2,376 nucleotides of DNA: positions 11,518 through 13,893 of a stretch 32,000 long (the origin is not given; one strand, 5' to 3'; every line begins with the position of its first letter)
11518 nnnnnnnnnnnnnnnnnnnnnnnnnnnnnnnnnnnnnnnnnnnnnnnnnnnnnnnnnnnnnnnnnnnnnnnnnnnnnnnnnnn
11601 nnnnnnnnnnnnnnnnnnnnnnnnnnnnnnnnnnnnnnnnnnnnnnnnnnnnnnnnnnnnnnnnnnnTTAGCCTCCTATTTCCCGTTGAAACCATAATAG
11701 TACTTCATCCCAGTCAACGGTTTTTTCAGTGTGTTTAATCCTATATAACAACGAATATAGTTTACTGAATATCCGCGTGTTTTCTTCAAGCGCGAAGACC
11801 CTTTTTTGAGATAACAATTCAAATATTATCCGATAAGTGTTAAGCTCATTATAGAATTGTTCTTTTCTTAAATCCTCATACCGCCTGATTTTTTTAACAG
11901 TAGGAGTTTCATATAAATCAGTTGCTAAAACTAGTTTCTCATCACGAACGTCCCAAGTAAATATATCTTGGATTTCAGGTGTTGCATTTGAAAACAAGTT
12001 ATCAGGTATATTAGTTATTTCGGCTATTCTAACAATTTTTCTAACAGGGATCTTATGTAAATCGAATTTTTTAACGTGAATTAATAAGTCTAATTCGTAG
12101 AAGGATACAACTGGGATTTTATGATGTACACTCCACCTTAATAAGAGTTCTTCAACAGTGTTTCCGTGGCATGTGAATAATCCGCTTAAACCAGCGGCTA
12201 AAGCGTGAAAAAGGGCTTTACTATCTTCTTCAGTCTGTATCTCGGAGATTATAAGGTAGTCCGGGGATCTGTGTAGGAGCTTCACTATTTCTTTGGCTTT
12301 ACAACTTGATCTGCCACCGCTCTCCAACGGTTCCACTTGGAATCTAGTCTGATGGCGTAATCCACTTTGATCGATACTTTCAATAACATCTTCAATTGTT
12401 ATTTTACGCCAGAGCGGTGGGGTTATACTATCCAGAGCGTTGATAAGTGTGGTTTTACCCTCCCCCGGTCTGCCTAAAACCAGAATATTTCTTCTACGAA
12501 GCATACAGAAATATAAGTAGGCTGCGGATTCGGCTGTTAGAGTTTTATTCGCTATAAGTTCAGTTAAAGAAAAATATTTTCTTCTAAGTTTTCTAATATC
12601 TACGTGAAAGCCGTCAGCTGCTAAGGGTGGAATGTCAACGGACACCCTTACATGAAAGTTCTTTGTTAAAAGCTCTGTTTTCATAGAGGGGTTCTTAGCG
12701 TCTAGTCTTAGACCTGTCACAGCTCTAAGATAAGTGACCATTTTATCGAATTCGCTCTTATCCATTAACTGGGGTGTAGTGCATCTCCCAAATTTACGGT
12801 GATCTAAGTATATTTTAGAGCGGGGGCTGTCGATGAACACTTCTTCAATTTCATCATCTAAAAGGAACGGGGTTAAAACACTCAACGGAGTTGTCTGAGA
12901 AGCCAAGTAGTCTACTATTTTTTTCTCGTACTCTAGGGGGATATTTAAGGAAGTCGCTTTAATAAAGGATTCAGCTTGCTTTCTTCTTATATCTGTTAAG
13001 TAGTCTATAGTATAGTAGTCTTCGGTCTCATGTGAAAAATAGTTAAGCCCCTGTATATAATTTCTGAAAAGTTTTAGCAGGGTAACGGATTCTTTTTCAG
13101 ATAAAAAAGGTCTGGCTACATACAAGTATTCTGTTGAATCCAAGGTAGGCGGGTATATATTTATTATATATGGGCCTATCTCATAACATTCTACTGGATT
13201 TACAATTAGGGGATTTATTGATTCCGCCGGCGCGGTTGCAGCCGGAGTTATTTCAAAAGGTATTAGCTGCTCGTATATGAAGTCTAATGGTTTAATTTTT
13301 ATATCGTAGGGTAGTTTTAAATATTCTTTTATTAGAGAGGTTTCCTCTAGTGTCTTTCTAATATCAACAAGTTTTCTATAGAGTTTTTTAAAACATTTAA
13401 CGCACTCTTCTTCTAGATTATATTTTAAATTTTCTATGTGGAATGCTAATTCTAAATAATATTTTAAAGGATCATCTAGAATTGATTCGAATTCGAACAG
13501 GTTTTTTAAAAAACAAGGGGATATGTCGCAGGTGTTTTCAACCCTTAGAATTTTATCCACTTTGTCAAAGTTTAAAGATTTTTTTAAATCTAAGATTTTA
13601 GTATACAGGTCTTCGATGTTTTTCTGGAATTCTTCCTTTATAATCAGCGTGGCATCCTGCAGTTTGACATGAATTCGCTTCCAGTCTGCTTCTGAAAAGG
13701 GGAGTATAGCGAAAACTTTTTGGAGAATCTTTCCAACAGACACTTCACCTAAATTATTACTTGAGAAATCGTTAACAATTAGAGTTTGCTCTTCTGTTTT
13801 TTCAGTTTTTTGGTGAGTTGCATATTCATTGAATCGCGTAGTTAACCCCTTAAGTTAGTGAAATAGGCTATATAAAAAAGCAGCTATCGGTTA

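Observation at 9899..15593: Tad/Epd-like type IV filament locus in an archaeal genome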

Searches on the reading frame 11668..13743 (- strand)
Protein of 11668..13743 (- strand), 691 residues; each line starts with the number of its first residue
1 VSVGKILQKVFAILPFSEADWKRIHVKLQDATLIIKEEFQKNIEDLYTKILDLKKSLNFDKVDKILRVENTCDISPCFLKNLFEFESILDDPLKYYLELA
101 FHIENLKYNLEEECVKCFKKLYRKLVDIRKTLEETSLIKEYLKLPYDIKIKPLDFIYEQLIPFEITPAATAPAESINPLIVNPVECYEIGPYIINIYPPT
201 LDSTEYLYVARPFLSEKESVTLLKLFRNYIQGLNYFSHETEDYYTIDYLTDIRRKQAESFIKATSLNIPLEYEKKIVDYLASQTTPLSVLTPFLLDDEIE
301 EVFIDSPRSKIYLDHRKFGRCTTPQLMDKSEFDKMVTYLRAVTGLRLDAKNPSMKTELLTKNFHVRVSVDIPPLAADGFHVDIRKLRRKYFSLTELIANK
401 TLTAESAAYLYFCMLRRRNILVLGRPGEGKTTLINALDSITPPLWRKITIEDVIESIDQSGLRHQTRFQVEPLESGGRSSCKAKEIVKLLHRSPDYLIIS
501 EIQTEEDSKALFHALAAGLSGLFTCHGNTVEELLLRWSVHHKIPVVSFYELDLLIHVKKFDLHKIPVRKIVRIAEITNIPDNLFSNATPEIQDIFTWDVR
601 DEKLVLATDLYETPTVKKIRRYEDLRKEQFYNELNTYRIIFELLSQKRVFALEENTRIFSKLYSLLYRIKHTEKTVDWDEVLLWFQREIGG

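Call 3: search_protein_families(library=pfam, proteins=[window:11668-13743:-], max_evalue=1)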
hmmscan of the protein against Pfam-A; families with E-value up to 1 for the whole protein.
window:11668-13743:- (691 aa): 9 families
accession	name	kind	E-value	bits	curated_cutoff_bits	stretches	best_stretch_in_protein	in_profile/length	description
PF00437.27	T2SSE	-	4e-15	55.8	24.9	1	353-536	82-254/370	Type II/IV secretion system protein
PF01078.27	Mg_chelatase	-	0.00048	20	20.3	1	417-476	22-81/207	Magnesium chelatase, subunit ChlI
PF19568.5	Spore_III_AA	-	0.0007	19.2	27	1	482-548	213-280/306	Sporulation stage III, protein AA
PF13401.12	AAA_22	-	0.033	15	27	1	417-522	5-82/130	AAA domain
PF13555.12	AAA_29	-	0.048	13.8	27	1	416-440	20-45/61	P-loop containing region of AAA domain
PF00005.33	ABC_tran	-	0.067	14.2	25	1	416-451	10-45/137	ABC transporter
PF01926.29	MMR_HSR1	-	0.16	12.6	21.9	1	420-437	2-19/113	50S ribosome-binding GTPase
PF13191.12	AAA_16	-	0.26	12.2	32.6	1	418-442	25-50/167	AAA ATPase domain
PF10303.14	DUF2408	-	0.75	10.8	25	1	105-137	90-122/130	Protein of unknown function (DUF2408)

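Call 4: search_protein_families(library=ncbifam, proteins=[window:11668-13743:-], max_evalue=1)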
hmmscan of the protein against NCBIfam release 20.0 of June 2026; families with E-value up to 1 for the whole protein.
window:11668-13743:- (691 aa): 23 families
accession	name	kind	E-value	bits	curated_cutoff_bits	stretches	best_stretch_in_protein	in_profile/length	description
NF058587.1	archaellum_moto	equivalog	2.1e-30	106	550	1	253-661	113-516/527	archaellum flagellar ATPase motor FlaI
TIGR03819.1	heli_sec_ATPase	hypoth_equivalog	8.4e-29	100.8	373.15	1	275-533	40-293/340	TadA family conjugal transfer-associated ATPase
NF053672.1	bindosome_BasE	exception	3.7e-24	85.3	1000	1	182-663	39-508/512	bindosome assembly system ATPase subunit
TIGR02782.1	TrbB_P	equivalog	1.1e-16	61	304.55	1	290-540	14-255/303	P-type conjugative transfer ATPase TrbB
TIGR02788.1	VirB11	equivalog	1.1e-15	57.5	249.95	2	405-532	132-257/308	P-type DNA transfer ATPase VirB11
NF041000.1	ATPase_ComGA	equivalog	3e-08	33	300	1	298-536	11-241/267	competence type IV pilus ATPase ComGA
TIGR02858.1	spore_III_AA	equivalog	3.9e-08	32.9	281.3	1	414-540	110-243/272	stage III sporulation protein AA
NF010469.0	PRK13894.1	subfamily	4.6e-08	32.8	508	1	346-536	81-263/320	conjugal transfer ATPase TrbB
NF010425.0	PRK13851.1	equivalog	2.4e-06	26.7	461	1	399-505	144-248/344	type IV secretion system protein VirB11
NF010407.0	PRK13833.1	subfamily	2.9e-06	26.9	499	1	327-437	57-164/323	conjugal transfer protein TrbB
NF010475.0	PRK13900.1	equivalog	3.4e-06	26.4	389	1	407-521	150-262/333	type IV secretion system ATPase VirB11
TIGR00368.1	TIGR00368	hypoth_equivalog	0.00051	18.7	362.4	1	418-462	212-257/499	YifB family Mg chelatase-like AAA ATPase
NF053534.1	T4PilAsmATPsTfpB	equivalog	0.0025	16.3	850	1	420-533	339-445/584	type IV pilus assembly ATPase TfpB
TIGR02868.1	CydC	equivalog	0.0041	15.8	329.05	1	418-465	362-410/530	thiol reductant ABC exporter subunit CydC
TIGR02533.1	type_II_gspE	equivalog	0.0088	14.7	630.25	1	361-529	191-348/486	type II secretion system ATPase GspE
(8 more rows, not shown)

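Call 8: find_homologous_proteins(query=window:11668-13743:-)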
Query window:11668-13743:- (691 aa): 166 proteins with E <= 0.001 among 8000 candidates; the best 120 are listed.
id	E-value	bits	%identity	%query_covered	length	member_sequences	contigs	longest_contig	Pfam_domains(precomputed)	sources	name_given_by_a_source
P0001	0.0e+0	1548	100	100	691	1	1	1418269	PF00437.27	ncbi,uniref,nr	ncbi:MAG: Flp pilus assembly complex ATPase component TadA [Candidatus Odinarchaeum yellowstonii]|un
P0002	0.0e+0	1070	69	100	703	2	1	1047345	PF00437.27,PF27713.1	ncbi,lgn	-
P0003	2.6e-297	1006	73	86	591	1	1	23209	PF00437.27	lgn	-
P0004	2.1e-295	1000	65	100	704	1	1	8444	PF00437.27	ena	-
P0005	6.8e-222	757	51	100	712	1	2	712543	PF00437.27,PF27713.1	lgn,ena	-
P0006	7.4e-181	621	46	96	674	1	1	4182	PF00437.27,PF27713.1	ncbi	ncbi:MAG: ATPase, T2SS/T4P/T4SS family [Promethearchaeota archaeon]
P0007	5.1e-160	552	61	60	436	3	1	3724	PF00437.27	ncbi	ncbi:MAG: ATPase, T2SS/T4P/T4SS family, partial [Candidatus Odinarchaeota archaeon]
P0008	3.3e-155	536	44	88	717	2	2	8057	PF00437.27,PF27713.1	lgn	-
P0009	5.0e-150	519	44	87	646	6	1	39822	PF00437.27,PF27713.1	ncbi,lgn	ncbi:MAG: ATPase, T2SS/T4P/T4SS family [Promethearchaeota archaeon]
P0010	5.5e-149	516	43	87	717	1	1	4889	PF00437.27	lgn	-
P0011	6.3e-140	486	39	97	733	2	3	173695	PF00437.27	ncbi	ncbi:MAG: ATPase, T2SS/T4P/T4SS family [Candidatus Odinarchaeia archaeon]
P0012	2.5e-134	467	40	86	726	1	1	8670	PF00437.27,PF27713.1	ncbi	ncbi:MAG: ATPase, T2SS/T4P/T4SS family [Candidatus Jordarchaeaceae archaeon]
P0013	4.7e-134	466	44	74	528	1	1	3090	PF00437.27,PF27713.1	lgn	-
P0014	1.7e-133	465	39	86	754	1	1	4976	PF00437.27,PF27713.1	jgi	jgi:flagellar protein FlaI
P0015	1.6e-132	461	39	86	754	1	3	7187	PF00437.27,PF27713.1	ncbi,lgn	ncbi:MAG: ATPase, T2SS/T4P/T4SS family [Candidatus Jordarchaeaceae archaeon]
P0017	2.2e-132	461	39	86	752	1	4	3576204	PF00437.27,PF27713.1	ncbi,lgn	ncbi:MAG: ATPase, T2SS/T4P/T4SS family [Candidatus Freyarchaeum deiterrae]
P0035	2.4e-125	438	42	72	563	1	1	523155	PF00437.27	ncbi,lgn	ncbi:MAG: ATPase, T2SS/T4P/T4SS family [Candidatus Lokiarchaeia archaeon]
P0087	1.9e-92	329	44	54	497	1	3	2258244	PF00437.27,PF27713.1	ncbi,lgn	ncbi:MAG: Flp pilus assembly complex ATPase component TadA [Candidatus Heimdallarchaeota archaeon]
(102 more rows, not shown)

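Call 9: find_related_loci(query=window:11668-13743:-, collection=genome_contigs, flank=10000)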
Query window:11668-13743:- (691 aa) in genome_contigs; peptide patterns used: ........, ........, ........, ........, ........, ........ (x = any residue, [..] = any of these).
100 stretches matched a pattern, but none encodes a relative of the query by tblastn (E <= 1e-3).

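Call 11: search_solved_structures(query=window:11668-13743:-, max_evalue=0.001)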
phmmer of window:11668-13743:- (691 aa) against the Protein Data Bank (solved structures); distinct sequences matched with E-value up to 0.001: 9.
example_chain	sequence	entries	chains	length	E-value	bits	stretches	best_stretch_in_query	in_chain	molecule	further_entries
4ii7_A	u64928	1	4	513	3e-24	88.5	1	264-651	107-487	FlaI ATPase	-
4ihq_A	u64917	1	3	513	1.9e-23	85.8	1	264-651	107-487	FlaI ATPase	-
2oap_1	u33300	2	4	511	4.7e-23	84.6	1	256-662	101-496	Type II secretion system protein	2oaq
8rkd_E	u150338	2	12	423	2.5e-18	68.9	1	262-536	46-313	Pilus assembly ATPase CpaF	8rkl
8rjf_A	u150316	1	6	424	2.5e-18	68.9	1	262-536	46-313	Pilus assembly ATPase CpaF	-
9e24_A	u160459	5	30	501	4e-18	68.3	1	262-536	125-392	CpaF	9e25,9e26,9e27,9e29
2gza_A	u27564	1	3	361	1.1e-05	27.2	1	374-532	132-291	Type IV secretion system protein VirB11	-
6bge_A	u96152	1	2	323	3.3e-05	25.6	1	417-537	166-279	VirB11-like protein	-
1g6o_A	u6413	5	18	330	3.5e-05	25.5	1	417-537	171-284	CAG-ALPHA | virB11 homolog | Cag-alfa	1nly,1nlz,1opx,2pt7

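Call 13: find_encoding_contigs(protein=P0002, flank=7000, max_places=1)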
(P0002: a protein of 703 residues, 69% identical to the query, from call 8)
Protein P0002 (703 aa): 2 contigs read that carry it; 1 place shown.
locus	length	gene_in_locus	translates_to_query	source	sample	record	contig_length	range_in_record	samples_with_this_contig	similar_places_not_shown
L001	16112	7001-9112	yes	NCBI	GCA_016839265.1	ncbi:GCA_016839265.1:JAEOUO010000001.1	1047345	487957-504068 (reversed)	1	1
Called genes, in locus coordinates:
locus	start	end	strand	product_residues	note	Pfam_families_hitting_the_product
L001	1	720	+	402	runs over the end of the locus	PF00091:Tubulin, PF12327:FtsZ_C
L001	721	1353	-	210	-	PF02811:PHP, PF13263:PHP_C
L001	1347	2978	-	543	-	PF01702:TGT, PF17884:DUF5591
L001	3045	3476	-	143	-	PF14894:Lsm_C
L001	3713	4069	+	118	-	PF16992:RNA_pol_RpbG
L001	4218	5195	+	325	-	PF08271:Zn_Ribbon_TF (weak), PF00382:TFIIB (faint)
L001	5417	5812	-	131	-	-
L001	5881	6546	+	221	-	PF01656:CbiA, PF10609:ParA (faint)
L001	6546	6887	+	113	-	-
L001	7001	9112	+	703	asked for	PF00437:T2SSE, PF27713:UCP018868 (weak)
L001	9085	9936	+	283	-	PF00482:T2SSF (faint)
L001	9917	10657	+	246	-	-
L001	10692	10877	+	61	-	-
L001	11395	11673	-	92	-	PF00833:Ribosomal_S17e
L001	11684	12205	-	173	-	-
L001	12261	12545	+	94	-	PF09138:Urm1, PF02597:ThiS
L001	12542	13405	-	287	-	-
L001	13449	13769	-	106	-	PF01022:HTH_5, PF13412:HTH_24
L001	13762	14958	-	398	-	PF13191:AAA_16 (weak), PF13401:AAA_22, PF22703:Cdc6_lid, PF09079:WHD_Cdc6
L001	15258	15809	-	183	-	PF04493:Endonuclease_5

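Call 14: find_encoding_contigs(protein=P0005, flank=7000, max_places=1)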
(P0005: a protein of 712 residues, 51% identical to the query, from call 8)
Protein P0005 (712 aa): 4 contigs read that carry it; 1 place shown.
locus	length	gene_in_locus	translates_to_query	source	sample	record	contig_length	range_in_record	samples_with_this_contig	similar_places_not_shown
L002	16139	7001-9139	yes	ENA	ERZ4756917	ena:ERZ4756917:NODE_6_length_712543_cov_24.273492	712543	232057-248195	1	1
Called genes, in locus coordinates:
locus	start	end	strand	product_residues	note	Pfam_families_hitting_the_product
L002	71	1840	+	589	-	PF00690:Cation_ATPase_N, PF00122:E1-E2_ATPase, PF00702:Hydrolase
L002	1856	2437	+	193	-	-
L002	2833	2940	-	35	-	-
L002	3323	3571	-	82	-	PF27605:ODF2_C (weak)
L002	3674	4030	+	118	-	PF16992:RNA_pol_RpbG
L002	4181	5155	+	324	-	PF08271:Zn_Ribbon_TF (weak), PF00382:TFIIB (weak)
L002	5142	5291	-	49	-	-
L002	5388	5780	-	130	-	-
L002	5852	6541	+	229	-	PF01656:CbiA, PF02374:ArsA_ATPase (faint), PF10609:ParA (faint)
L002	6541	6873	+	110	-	-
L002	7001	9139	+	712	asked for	PF00437:T2SSE, PF27713:UCP018868 (weak)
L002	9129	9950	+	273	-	-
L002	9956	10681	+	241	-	-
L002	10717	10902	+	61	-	-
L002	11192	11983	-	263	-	PF13173:AAA_14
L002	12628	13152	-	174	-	PF07155:ECF-ribofla_trS (weak), PF12822:ECF_trnsprt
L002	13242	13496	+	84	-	PF02597:ThiS, PF09138:Urm1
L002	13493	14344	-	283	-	-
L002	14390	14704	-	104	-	PF01022:HTH_5, PF13412:HTH_24 (weak)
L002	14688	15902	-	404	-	PF01637:ATPase_2 (faint), PF13191:AAA_16, PF13401:AAA_22, PF22703:Cdc6_lid, PF09079:WHD_Cdc6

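Call 15: find_encoding_contigs(protein=P0017, flank=7000, max_places=1)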
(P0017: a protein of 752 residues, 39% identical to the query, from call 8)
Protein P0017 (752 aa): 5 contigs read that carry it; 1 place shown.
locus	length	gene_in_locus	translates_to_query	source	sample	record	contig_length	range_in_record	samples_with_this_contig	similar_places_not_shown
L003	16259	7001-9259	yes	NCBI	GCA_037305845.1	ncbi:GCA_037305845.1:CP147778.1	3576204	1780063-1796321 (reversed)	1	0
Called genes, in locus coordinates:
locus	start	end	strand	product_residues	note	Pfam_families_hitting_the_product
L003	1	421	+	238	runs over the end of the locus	PF00254:FKBP_C, PF22199:FKBP26_IF, PF18046:FKBP26_C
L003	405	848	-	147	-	PF03684:UPF0179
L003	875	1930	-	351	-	PF00465:Fe-ADH, PF13685:Fe-ADH_2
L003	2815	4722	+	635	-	PF17214:KH_TffA, PF00753:Lactamase_B, PF16661:Lactamase_B_6, PF23023:Anti-Pycsar_Apyc1, PF12706:Lactamase_B_2, PF10996:Beta-Casp, PF07521:RMMBL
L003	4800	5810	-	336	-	PF08271:Zn_Ribbon_TF (weak), PF00382:TFIIB (faint)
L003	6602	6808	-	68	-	-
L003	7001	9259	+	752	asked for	PF00437:T2SSE, PF27713:UCP018868 (faint)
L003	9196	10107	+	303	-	-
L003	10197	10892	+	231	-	-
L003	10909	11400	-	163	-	PF02481:DNA_processg_A (faint), PF18306:LDcluster4, PF03641:Lysine_decarbox, PF18171:LSDAT_prok (weak)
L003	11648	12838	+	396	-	PF01676:Metalloenzyme, PF10143:PhosphMutase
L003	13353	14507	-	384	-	PF00022:Actin, PF06723:MreB_Mbl (faint)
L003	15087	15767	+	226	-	PF03551:PadR (faint)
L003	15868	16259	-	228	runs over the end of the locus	PF04029:2-ph_phosp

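Call 16: find_encoding_contigs(protein=P0035, flank=7000, max_places=1)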
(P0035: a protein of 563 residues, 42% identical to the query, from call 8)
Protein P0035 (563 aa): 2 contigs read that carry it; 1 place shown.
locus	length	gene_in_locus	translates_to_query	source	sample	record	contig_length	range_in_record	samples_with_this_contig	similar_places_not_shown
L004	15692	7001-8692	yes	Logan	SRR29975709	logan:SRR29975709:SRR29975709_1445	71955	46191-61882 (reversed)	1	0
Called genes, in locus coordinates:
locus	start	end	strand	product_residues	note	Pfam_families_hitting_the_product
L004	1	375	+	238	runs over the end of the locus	PF00254:FKBP_C, PF22199:FKBP26_IF, PF18046:FKBP26_C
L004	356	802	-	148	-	PF03684:UPF0179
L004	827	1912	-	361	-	PF00465:Fe-ADH, PF13685:Fe-ADH_2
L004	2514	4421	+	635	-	PF17214:KH_TffA, PF00753:Lactamase_B, PF16661:Lactamase_B_6, PF23023:Anti-Pycsar_Apyc1, PF12706:Lactamase_B_2, PF10996:Beta-Casp, PF07521:RMMBL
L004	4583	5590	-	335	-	PF08271:Zn_Ribbon_TF (weak), PF00382:TFIIB (faint)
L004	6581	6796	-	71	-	-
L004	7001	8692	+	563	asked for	PF00437:T2SSE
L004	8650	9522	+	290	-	PF00482:T2SSF (weak)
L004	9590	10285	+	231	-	-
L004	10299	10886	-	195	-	PF18306:LDcluster4, PF03641:Lysine_decarbox, PF18171:LSDAT_prok (weak)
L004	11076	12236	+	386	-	PF01676:Metalloenzyme, PF10143:PhosphMutase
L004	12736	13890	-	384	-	PF00022:Actin, PF06723:MreB_Mbl (faint)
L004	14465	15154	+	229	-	PF03551:PadR (weak)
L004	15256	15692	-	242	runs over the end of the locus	PF22599:SecDF_P1_head (faint), PF04029:2-ph_phosp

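Call 17: find_encoding_contigs(protein=P0087, flank=7000, max_places=1)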
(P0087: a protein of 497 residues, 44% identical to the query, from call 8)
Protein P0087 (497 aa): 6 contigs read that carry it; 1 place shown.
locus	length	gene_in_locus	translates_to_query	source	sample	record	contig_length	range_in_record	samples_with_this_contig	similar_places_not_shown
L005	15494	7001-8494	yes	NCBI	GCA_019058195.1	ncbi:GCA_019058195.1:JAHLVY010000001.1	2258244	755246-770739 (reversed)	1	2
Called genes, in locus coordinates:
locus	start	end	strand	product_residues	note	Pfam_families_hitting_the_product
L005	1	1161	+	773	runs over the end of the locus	PF00708:Acylphosphatase, PF07503:zf-HYPF, PF01300:Sua5_yciO_yrdC, PF17788:HypF_C, PF00814:TsaD (faint), PF22521:HypF_C_2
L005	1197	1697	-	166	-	-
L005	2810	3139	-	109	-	-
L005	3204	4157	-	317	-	-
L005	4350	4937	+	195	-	-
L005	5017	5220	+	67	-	PF00125:Histone, PF00808:CBFD_NFYB_HMF, PF15630:CENP-S (weak)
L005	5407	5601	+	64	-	-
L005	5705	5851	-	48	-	-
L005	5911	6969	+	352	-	-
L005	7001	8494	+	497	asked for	PF00437:T2SSE, PF27713:UCP018868 (weak)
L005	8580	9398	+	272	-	-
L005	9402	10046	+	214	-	-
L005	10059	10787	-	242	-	PF09754:PAC2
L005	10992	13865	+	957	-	-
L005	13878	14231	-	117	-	PF01022:HTH_5, PF01047:MarR (weak)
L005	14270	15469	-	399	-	PF13401:AAA_22 (weak), PF22703:Cdc6_lid, PF09079:WHD_Cdc6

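Call 18: find_encoding_contigs(protein=P0011, flank=7000, max_places=1)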
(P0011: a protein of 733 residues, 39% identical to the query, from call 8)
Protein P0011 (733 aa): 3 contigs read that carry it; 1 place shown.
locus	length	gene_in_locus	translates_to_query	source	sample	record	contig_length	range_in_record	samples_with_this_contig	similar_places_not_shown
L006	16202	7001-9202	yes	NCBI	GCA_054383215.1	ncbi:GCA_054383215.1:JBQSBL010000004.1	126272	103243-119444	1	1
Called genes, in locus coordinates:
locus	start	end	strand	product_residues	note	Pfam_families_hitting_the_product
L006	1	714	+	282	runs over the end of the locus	PF01472:PUA, PF01209:Ubie_methyltran, PF01135:PCMT, PF01728:FtsJ (weak), PF01189:Methyltr_RsmB-F, PF13847:Methyltransf_31, PF13649:Methyltransf_25 (weak)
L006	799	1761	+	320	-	PF03259:Robl_LC7 (faint)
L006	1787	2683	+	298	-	-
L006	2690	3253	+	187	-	PF00009:GTP_EFTU (weak), PF00025:Arf, PF00071:Ras, PF04670:Gtr1_RagA, PF08477:Roc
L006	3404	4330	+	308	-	-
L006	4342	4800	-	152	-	PF01967:MoaC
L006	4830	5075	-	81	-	-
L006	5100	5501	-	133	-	-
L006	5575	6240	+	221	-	PF01656:CbiA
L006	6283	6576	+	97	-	-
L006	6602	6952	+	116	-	-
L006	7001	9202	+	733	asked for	PF00437:T2SSE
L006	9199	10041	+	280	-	PF00482:T2SSF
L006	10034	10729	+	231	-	-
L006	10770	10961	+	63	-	-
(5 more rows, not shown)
